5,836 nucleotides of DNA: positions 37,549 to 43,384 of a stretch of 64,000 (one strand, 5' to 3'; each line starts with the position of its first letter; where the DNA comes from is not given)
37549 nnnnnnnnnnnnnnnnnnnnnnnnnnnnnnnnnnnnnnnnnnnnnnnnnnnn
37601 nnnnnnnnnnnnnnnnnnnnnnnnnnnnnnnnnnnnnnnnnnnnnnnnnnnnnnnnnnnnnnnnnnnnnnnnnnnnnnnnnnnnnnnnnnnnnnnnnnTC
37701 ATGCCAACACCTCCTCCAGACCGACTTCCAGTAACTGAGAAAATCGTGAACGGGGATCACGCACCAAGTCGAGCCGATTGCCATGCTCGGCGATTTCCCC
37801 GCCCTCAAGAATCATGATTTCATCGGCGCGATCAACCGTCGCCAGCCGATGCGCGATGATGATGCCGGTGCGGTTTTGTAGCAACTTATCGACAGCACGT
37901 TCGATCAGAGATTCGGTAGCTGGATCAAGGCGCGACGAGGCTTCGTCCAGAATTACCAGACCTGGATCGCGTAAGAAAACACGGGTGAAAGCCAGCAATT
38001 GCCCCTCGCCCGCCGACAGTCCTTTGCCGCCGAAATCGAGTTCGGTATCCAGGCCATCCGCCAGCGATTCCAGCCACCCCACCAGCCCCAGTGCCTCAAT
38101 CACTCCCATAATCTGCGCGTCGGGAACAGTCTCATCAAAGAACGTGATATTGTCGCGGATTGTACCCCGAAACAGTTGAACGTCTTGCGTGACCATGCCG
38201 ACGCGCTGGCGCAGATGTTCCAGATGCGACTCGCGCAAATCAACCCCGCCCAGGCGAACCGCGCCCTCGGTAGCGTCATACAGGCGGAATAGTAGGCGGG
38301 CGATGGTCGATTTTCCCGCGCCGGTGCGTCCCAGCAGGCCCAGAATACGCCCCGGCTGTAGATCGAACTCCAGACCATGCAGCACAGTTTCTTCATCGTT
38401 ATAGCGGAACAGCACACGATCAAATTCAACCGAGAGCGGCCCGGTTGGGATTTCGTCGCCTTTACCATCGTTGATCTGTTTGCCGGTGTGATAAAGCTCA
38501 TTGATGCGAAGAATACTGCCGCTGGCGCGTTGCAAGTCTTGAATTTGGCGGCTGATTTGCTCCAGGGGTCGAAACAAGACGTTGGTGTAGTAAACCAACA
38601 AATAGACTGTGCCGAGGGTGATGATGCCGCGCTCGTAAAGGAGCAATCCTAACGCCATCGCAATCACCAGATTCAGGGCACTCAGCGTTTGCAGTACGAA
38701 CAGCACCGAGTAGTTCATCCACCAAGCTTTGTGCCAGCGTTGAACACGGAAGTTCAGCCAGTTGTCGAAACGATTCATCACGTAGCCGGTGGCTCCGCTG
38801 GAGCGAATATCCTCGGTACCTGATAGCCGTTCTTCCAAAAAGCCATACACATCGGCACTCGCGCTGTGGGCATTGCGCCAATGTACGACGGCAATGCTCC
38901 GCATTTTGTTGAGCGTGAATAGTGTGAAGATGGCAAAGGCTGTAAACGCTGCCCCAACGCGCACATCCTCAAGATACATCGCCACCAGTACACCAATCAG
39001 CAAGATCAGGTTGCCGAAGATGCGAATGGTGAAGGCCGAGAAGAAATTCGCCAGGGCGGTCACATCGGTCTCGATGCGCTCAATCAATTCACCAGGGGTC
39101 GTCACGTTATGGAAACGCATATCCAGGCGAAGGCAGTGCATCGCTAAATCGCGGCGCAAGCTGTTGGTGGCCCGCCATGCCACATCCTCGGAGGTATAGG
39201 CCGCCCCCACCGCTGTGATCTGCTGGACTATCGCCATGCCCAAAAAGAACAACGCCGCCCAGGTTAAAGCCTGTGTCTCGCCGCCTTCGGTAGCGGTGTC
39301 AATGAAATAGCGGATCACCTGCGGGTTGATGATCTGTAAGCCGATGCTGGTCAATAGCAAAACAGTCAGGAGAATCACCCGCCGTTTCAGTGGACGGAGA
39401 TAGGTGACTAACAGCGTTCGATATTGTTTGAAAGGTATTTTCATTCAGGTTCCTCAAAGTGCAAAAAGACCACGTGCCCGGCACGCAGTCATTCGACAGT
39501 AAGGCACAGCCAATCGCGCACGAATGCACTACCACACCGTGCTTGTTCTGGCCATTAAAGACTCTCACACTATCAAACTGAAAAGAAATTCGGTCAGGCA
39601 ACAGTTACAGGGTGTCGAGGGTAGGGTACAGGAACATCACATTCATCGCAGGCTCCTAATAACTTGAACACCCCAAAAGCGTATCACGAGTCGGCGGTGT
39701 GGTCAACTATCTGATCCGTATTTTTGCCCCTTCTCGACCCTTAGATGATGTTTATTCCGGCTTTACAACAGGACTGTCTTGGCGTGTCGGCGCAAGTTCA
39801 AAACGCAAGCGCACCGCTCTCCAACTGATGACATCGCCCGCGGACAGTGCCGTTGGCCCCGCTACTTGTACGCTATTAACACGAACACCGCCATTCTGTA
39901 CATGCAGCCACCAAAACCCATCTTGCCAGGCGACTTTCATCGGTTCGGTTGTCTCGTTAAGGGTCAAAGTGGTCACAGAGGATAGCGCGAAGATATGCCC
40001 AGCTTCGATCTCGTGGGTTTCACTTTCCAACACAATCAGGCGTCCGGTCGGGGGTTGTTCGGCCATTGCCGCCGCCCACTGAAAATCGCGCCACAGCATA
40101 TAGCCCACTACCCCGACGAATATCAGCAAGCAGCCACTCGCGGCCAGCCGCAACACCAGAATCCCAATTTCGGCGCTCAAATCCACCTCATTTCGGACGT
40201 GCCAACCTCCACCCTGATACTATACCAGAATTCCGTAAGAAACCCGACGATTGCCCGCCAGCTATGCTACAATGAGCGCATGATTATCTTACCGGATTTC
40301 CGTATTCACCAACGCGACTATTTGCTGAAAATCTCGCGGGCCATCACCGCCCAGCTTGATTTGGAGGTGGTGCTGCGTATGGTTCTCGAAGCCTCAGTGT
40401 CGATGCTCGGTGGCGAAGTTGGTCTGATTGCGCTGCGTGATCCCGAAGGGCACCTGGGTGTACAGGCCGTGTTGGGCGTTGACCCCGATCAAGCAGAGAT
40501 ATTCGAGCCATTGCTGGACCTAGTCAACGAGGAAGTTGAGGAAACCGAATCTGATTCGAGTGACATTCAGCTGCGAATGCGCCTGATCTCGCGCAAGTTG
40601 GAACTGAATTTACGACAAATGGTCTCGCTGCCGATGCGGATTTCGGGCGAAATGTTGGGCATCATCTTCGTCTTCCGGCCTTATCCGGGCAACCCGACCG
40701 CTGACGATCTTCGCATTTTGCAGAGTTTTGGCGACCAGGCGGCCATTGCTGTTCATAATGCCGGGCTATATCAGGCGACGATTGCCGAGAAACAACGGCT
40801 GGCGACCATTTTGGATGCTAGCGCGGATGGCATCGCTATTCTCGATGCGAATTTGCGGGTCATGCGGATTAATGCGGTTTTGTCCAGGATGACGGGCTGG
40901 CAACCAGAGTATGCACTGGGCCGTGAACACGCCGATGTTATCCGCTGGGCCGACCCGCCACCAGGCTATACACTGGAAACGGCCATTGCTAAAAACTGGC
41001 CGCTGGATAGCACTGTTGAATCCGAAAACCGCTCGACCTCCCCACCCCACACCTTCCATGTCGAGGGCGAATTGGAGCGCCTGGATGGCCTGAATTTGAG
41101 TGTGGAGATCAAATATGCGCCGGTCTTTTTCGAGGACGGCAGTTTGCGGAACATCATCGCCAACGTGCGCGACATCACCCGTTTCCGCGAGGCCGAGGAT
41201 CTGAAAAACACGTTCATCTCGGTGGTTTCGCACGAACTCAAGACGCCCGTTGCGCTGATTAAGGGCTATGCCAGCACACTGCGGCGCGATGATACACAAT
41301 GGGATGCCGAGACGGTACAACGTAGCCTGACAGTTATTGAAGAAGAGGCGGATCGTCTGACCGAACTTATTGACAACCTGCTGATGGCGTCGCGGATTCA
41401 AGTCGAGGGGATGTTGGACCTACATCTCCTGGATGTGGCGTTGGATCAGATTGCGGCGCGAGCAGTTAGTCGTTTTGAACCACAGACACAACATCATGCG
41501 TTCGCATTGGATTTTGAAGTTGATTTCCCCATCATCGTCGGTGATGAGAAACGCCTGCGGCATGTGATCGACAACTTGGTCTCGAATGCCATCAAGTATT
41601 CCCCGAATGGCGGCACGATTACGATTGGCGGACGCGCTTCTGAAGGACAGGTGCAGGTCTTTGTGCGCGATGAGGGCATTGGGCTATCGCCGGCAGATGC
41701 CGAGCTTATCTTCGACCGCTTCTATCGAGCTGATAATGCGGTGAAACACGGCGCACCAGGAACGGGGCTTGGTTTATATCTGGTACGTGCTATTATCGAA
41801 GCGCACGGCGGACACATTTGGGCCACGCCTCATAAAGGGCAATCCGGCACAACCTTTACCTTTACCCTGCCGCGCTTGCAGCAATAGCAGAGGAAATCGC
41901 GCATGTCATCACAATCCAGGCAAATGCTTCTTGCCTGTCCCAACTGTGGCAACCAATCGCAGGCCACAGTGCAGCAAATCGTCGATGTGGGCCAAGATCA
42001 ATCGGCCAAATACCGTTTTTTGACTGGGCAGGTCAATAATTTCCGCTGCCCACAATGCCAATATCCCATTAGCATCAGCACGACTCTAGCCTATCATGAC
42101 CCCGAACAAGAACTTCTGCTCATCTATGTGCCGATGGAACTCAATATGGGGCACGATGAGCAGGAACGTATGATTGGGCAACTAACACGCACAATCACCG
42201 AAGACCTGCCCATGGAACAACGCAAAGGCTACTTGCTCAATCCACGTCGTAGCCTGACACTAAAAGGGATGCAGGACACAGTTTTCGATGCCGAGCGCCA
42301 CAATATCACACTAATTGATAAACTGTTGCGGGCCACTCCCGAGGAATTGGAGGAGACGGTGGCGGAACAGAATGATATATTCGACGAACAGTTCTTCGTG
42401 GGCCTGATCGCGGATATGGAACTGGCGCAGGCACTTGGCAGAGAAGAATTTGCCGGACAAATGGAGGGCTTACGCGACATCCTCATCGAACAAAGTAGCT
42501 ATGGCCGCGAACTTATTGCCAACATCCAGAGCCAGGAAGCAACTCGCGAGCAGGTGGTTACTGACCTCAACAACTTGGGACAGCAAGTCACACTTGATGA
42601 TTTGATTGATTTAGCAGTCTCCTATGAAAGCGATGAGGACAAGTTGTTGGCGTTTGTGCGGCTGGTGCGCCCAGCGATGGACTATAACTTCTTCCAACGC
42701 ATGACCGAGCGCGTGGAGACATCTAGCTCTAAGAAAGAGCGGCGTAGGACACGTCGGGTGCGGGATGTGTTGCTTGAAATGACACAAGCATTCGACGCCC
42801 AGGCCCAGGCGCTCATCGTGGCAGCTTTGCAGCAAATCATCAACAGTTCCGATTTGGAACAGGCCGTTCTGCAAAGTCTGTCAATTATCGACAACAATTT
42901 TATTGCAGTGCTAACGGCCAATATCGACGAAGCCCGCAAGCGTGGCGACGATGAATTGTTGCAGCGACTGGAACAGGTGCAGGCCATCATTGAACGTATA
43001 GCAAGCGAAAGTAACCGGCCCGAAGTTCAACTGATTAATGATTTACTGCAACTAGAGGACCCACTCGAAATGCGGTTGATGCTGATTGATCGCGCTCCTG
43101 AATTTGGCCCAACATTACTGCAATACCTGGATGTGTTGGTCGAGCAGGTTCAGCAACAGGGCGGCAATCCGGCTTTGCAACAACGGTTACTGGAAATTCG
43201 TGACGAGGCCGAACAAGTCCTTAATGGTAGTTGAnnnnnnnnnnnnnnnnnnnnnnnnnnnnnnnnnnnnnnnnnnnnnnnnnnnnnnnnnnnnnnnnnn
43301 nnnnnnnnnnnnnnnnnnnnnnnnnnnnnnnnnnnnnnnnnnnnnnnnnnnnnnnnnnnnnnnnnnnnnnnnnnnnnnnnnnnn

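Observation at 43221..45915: Class-B PBP homologue with all three transpeptidase motifs replaced, encoded with an apparently intact SEDS polymerase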

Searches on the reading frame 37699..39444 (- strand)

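Call 24: search_protein_families(library=pfam, proteins=[window:37699-39444:-], max_evalue=0.001)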
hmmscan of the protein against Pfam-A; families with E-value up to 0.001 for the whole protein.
window:37699-39444:- (581 aa): 3 families
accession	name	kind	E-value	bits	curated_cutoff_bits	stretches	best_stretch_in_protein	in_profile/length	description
PF00005.33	ABC_tran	-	1.2e-26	94.4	25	1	355-503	1-136/137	ABC transporter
PF00664.28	ABC_membrane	-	1.5e-26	94.2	28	1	23-294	1-274/274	ABC transporter transmembrane region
PF06414.18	Zeta_toxin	-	1.6e-05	24.9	22.3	0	371-408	22-59/199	Zeta toxin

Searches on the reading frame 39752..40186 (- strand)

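Call 24: search_protein_families(library=pfam, proteins=[window:39752-40186:-], max_evalue=0.001)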
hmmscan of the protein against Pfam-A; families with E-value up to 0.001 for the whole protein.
window:39752-40186:- (144 aa): 0 families

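Call 42: search_protein_families(library=ncbifam, proteins=[window:39752-40186:-], max_evalue=1)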
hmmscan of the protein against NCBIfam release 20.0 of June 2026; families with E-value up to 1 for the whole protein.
window:39752-40186:- (144 aa): 1 family
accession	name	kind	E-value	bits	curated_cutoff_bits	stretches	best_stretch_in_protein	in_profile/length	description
NF041600.1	cyt_ox_CcoM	equivalog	0.075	13.5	40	1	19-34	16-31/34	cytochrome c oxidase subunit CcoM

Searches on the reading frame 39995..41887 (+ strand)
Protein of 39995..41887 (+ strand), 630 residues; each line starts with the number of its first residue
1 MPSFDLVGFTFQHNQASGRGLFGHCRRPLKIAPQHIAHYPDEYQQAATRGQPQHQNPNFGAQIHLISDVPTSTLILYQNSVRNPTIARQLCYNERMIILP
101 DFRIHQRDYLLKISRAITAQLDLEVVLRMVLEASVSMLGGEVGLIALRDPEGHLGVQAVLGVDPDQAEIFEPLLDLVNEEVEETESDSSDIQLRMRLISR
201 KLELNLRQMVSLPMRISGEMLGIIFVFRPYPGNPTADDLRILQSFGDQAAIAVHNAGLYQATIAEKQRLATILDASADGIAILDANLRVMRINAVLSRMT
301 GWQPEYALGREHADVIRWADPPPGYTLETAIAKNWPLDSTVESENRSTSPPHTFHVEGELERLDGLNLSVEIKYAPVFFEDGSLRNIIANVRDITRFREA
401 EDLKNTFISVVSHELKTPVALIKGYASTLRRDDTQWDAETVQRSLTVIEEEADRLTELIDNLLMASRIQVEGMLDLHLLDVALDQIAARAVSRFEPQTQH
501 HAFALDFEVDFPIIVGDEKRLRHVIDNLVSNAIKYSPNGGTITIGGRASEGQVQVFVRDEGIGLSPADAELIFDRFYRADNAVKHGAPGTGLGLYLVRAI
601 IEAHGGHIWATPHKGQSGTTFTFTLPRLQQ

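Call 3: search_protein_families(library=pfam, proteins=[window:39995-41887:+], max_evalue=0.01)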
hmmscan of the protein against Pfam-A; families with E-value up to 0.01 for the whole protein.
window:39995-41887:+ (630 aa): 9 families
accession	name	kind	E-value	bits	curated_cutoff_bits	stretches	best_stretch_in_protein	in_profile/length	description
PF02518.31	HATPase_c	-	4.7e-31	108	26.4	1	516-627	1-109/111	Histidine kinase-, DNA gyrase B-, and HSP90-like ATPase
PF00512.31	HisKA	-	3.8e-16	59.3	26.9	1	404-469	2-64/66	His Kinase A (phospho-acceptor) domain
PF13185.12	GAF_2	-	6.4e-11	43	28.6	1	121-254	2-136/136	GAF domain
PF08448.16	PAS_4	-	5.6e-08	33.4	23.1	1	273-398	1-109/110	PAS fold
PF13492.12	GAF_3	-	1.5e-07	32.3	27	1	122-255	1-129/129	GAF domain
PF01590.32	GAF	-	2.9e-07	31.5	22.4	1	122-253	1-133/133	GAF domain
PF00989.32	PAS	-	3.3e-07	30.7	22.6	1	268-394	2-113/113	PAS fold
PF13188.13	PAS_8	-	1e-05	25.7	21.8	1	267-323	1-54/65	PAS domain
PF13426.13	PAS_9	-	2.2e-05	25.1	27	1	278-395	2-102/103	PAS domain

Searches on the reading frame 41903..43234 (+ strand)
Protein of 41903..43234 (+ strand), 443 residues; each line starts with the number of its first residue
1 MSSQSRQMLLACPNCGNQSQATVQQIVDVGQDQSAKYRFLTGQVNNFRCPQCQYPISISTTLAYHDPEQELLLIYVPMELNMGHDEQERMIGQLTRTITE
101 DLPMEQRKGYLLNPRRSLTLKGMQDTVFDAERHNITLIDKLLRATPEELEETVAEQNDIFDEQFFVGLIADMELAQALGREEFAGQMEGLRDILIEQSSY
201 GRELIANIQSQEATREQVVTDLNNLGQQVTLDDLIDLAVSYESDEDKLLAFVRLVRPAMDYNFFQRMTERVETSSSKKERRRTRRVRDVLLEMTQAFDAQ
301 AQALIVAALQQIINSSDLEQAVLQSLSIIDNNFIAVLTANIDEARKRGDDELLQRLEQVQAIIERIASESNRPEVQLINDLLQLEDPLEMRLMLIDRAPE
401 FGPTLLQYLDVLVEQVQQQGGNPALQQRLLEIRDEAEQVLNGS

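Call 3: search_protein_families(library=pfam, proteins=[window:41903-43234:+], max_evalue=0.01)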
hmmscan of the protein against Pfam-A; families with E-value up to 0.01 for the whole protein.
window:41903-43234:+ (443 aa): 2 families
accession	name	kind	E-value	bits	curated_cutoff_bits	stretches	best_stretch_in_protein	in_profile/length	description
PF14353.12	CpXC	-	2.7e-19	69.8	25.4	1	11-125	2-103/121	CpXC protein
PF08168.16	NOL11_N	-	0.0065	16.1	25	0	284-344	227-285/334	Nucleolar protein 11 N-terminal domain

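Call 42: search_protein_families(library=ncbifam, proteins=[window:41903-43234:+], max_evalue=1)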
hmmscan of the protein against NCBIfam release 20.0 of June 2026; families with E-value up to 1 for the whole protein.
window:41903-43234:+ (443 aa): 3 families
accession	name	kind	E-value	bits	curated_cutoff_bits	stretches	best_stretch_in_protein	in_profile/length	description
NF038384.1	zinc_YnfU_fam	subfamily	0.0097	15.5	36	1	4-25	11-32/52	YnfU family zinc-binding protein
TIGR04165.1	methano_modCys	hypoth_equivalog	0.17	12.1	60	1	9-54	7-44/50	TIGR04165 family Cys-rich peptide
NF011481.0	PRK14890.1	equivalog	0.27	11.3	61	0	42-54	22-35/61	putative Zn-ribbon RNA-binding protein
